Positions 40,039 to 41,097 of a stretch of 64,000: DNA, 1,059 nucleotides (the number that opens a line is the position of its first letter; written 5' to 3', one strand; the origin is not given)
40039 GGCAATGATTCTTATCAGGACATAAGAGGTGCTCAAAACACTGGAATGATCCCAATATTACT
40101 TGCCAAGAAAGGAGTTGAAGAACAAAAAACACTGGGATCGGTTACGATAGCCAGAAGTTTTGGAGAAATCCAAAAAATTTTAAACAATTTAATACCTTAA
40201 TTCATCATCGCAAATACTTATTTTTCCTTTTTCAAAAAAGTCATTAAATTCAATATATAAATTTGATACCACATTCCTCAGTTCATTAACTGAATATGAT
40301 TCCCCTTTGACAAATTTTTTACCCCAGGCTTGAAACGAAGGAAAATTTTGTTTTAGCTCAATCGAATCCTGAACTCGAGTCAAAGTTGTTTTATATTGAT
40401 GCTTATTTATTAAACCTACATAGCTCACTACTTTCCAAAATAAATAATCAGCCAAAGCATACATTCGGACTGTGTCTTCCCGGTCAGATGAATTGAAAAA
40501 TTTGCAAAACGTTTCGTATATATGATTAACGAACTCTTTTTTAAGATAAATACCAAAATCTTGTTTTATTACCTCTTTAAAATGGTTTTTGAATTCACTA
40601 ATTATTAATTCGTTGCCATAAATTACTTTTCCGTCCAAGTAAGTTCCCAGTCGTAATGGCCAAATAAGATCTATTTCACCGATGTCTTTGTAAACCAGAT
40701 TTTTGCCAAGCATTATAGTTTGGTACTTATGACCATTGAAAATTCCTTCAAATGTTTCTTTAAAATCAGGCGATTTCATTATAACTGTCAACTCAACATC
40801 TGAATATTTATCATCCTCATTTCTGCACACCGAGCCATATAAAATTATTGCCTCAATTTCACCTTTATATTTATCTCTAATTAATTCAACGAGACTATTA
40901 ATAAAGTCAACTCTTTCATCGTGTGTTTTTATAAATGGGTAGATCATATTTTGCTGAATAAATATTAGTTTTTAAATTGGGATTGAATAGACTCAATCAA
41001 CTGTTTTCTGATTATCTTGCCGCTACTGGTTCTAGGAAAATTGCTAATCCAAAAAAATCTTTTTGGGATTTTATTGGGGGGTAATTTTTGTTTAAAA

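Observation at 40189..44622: Co-directional accessory operon next to tRNA-Asp: HNH nuclease, SEC-C-motif unknown, 211-aa unknown, adenylate-forming ligase, ANT(4')/KNTase-like nucleotidyltransferase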

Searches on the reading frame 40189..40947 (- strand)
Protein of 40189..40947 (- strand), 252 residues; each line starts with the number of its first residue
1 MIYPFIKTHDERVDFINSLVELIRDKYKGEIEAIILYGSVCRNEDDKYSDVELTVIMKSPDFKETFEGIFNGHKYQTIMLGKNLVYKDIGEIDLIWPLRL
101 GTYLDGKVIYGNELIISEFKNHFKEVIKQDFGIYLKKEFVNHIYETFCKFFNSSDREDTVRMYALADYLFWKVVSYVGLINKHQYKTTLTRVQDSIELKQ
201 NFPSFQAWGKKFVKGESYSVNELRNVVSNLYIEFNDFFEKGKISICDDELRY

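Call 4: search_protein_families(library=pfam, proteins=[window:40189-40947:-], max_evalue=0.1)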
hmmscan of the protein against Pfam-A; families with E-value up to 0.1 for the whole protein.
window:40189-40947:- (252 aa): 5 families
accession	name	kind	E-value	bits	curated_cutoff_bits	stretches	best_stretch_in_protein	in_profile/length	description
PF07827.16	KNTase_C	-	2.6e-11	43.9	26.4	1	118-235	6-123/132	KNTase C-terminal domain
PF18765.7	Polbeta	-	4.7e-05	23.9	26.9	1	28-66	10-49/93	Polymerase beta, Nucleotidyltransferase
PF01909.29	NTP_transf_2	-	0.0023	18.7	21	1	18-63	3-46/93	Nucleotidyltransferase domain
PF14582.11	Metallophos_3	-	0.039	13.7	28.2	1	6-93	11-89/259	Metallophosphoesterase, calcineurin superfamily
PF22600.2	MTPAP-like_central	-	0.085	13.4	27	0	8-64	18-72/139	Poly(A) RNA polymerase, mitochondrial-like, central palm domain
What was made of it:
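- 40189..40947 (-): KNTase-family (Pol-beta NTase plus KNTase_C/HEPN-like) O-nucleotidyltransferase homologue, 252 aa. KNTase_C at 43.9 bits, above 26.4 (call 4).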

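Call 5: search_protein_families(library=ncbifam, proteins=[window:40189-40947:-], max_evalue=0.1)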
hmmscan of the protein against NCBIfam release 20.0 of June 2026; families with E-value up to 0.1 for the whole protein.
window:40189-40947:- (252 aa): 12 families
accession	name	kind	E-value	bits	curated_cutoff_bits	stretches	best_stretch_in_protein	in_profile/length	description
NF033061.1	ANT_4p_I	equivalog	6.5e-23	81.6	350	1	4-238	3-239/253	ANT(4')-I family aminoglycoside nucleotidyltransferase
NF000181.1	ANT_4p_Ia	exception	4.3e-14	52.5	500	1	3-237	3-237/253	aminoglycoside O-nucleotidyltransferase ANT(4')-Ia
NF000079.1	ANT_4p_Ib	exception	2.7e-11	43.6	500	1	8-201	10-205/256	aminoglycoside O-nucleotidyltransferase ANT(4')-Ib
NF047752.1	MntA_antitoxin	equivalog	3.3e-06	26.9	60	1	30-128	6-93/106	type VII toxin-antitoxin system MntA family adenylyltransferase antitoxin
NF051895.1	anti_phage_HalB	equivalog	2.8e-05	23.8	190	1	33-76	1-44/211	anti-phage Hailong system nucleotidyltransferase HalB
NF040958.1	linco_LnuH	exception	3.3e-05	23.5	540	1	27-60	16-49/256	lincosamide nucleotidyltransferase Lnu(H)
NF009804.0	PRK13288.1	equivalog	0.0012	18.4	218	1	104-162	10-65/215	pyrophosphatase PpaX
NF033182.0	linco_LnuG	exception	0.0022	17.8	525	1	29-67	19-56/267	lincosamide nucleotidyltransferase Lnu(G)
NF000235.3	linco_LnuB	exception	0.0068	16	525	1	30-59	20-49/267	lincosamide nucleotidyltransferase Lnu(B)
NF045972.1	ANT_3pp_I_Serra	equivalog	0.051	13.3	500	1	13-60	9-56/261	ANT(3'')-I family aminoglycoside adenylyltransferase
NF012212.1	ANT_9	subfamily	0.063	12.5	340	1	16-62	6-52/249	aminoglycoside nucleotidyltransferase ANT(9)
NF028535.0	ANT_4p_II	subfamily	0.079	12.2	350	0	16-63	5-51/251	ANT(4')-II family aminoglycoside nucleotidyltransferase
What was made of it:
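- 40189..40947 (-): ANT_4p_I matches over the full length but at 81.6 bits against a cutoff of 350 (call 5).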

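Call 6: search_protein_families(library=padloc, proteins=[window:40189-40947:-], max_evalue=0.1)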
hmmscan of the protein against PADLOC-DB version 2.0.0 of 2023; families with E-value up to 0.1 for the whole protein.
window:40189-40947:- (252 aa): 9 families
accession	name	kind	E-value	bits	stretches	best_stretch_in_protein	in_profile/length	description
PDLC04903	PDC-S09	-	4.3e-09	34.6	1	15-63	10-57/108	-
PDLC04904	PDC-S09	-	3.2e-05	22.1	1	30-61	24-55/104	-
PDLC04906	PDC-S09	-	4.1e-05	21.9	1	11-63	6-58/98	-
PDLC04368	PDC-M05A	-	4.4e-05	21.4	1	27-68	103-144/201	-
PDLC04907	PDC-S09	-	5e-05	21.4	1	15-61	13-57/114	-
PDLC04369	PDC-M05A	-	0.0002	19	1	18-57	90-129/201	-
PDLC04902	PDC-S09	-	0.0012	17.1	1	30-60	20-50/97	-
PDLC04372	PDC-M05A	-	0.0025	16.1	1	27-65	72-110/167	-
PDLC04778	PDC-M70A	-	0.019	12.3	1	14-57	31-73/355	-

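Call 12: search_solved_structures(query=window:40189-40947:-, max_evalue=0.01, show_alignments=1)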
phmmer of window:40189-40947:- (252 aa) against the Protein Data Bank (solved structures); distinct sequences matched with E-value up to 0.01: 7.
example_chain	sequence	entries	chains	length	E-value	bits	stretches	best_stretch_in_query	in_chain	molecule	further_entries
1kny_A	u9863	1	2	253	2.3e-12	50.7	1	4-213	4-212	KANAMYCIN NUCLEOTIDYLTRANSFERASE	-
1kan_A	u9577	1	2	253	2.3e-12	50.7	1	4-213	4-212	KANAMYCIN NUCLEOTIDYLTRANSFERASE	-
6un8_A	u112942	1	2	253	5.4e-12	49.5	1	4-213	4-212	Aminoglycoside NucleotidylTransferase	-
6nlt_A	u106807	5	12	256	5.6e-12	49.4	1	4-213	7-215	Kanamycin nucleotidyltransferase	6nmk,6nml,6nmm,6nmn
6p01_A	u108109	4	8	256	1.5e-11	48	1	4-213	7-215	Kanamycin nucleotidyltransferase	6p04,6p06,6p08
9dbh_A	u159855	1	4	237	0.00099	22.4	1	28-136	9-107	HalB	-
9dbj_A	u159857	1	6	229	0.0015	21.8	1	29-136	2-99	HalB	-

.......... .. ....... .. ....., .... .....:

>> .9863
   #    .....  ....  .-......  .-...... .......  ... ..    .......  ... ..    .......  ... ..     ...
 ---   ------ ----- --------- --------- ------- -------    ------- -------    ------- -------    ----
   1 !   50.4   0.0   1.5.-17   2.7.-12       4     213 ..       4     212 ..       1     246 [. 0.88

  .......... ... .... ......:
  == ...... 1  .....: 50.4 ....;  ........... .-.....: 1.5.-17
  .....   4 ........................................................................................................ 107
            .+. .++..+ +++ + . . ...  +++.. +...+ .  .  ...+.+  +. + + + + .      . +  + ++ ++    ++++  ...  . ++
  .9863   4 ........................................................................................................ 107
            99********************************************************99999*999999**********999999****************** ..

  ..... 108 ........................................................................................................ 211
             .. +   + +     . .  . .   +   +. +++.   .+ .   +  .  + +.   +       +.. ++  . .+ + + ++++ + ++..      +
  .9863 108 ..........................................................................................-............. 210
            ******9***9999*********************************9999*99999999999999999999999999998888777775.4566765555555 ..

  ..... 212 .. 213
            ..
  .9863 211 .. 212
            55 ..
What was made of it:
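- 40189..40947 (-): It aligns to 1KNY with E=2.3e-12 (call 12).
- Checked: The NTase aligns to KNTase 1KNY over residues 4-213 with E=2.3e-12 (call 12).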

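Call 31: search_protein_families(library=phrogs, proteins=[window:40189-40947:-], max_evalue=0.01)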
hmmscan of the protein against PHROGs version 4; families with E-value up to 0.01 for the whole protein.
window:40189-40947:- (252 aa): 1 family
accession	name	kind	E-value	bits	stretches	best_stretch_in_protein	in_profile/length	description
phrog_24076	-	unknown function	0.00013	22.4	1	31-125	3-89/229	-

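Call 52: find_homologous_proteins(query=window:40189-40947:-, max_evalue=0.00001)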
Query window:40189-40947:- (252 aa): 2 proteins with E <= 0.00001 among 170 candidates.
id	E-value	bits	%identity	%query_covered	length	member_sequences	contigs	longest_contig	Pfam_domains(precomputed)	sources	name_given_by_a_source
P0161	3.9e-165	566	100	100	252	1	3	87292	PF07827.18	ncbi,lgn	-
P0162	3.8e-125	435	76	100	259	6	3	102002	PF07827.18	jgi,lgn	jgi:predicted nucleotidyltransferase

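Call 56: find_encoding_contigs(protein=P0162, flank=8000, max_places=4)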
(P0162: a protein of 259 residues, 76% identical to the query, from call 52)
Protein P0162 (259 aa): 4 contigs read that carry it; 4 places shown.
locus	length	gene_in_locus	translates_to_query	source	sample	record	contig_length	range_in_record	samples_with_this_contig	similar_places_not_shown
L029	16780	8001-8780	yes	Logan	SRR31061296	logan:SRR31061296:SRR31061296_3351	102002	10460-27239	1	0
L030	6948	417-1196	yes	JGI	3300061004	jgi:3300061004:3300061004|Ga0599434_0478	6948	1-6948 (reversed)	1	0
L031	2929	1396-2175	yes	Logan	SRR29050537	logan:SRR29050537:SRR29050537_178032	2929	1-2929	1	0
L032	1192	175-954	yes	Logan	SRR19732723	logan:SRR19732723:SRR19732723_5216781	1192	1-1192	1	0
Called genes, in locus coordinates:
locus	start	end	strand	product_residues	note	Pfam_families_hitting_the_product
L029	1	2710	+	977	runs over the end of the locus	PF04313:HSDR_N, PF00270:DEAD (weak), PF04851:ResIII, PF18766:SWI2_SNF2, PF22679:T1R_D3-like, PF11867:T1RH-like_C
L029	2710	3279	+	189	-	PF01863:YgjP-like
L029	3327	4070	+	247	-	PF12705:PDDEXK_1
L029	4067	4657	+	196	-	-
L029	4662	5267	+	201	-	-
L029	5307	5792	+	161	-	-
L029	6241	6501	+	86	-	-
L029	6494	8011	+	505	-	PF00501:AMP-binding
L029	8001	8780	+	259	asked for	PF07827:KNTase_C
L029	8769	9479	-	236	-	PF00702:Hydrolase, PF13419:HAD_2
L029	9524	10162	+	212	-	PF13302:Acetyltransf_3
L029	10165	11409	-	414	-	PF02403:Seryl_tRNA_N, PF00587:tRNA-synt_2b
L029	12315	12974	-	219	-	PF13485:Peptidase_MA_2 (faint)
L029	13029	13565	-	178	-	PF00583:Acetyltransf_1 (weak), PF02474:NodA (weak), PF13527:Acetyltransf_9, PF13673:Acetyltransf_10 (weak), PF13508:Acetyltransf_7 (weak)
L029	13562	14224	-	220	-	PF01966:HD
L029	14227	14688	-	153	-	PF00293:NUDIX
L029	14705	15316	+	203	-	PF00300:His_Phos_1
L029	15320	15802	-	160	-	PF08433:KTI12, PF13671:AAA_33, PF00406:ADK (faint), PF13207:AAA_17, PF13238:AAA_18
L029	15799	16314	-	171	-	PF00293:NUDIX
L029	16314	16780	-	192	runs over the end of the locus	-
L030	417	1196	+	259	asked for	PF07827:KNTase_C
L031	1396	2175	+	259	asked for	PF07827:KNTase_C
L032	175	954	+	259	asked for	PF07827:KNTase_C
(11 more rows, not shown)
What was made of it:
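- The ANL and NTase overlap by 11 nt in L029 (call 56).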
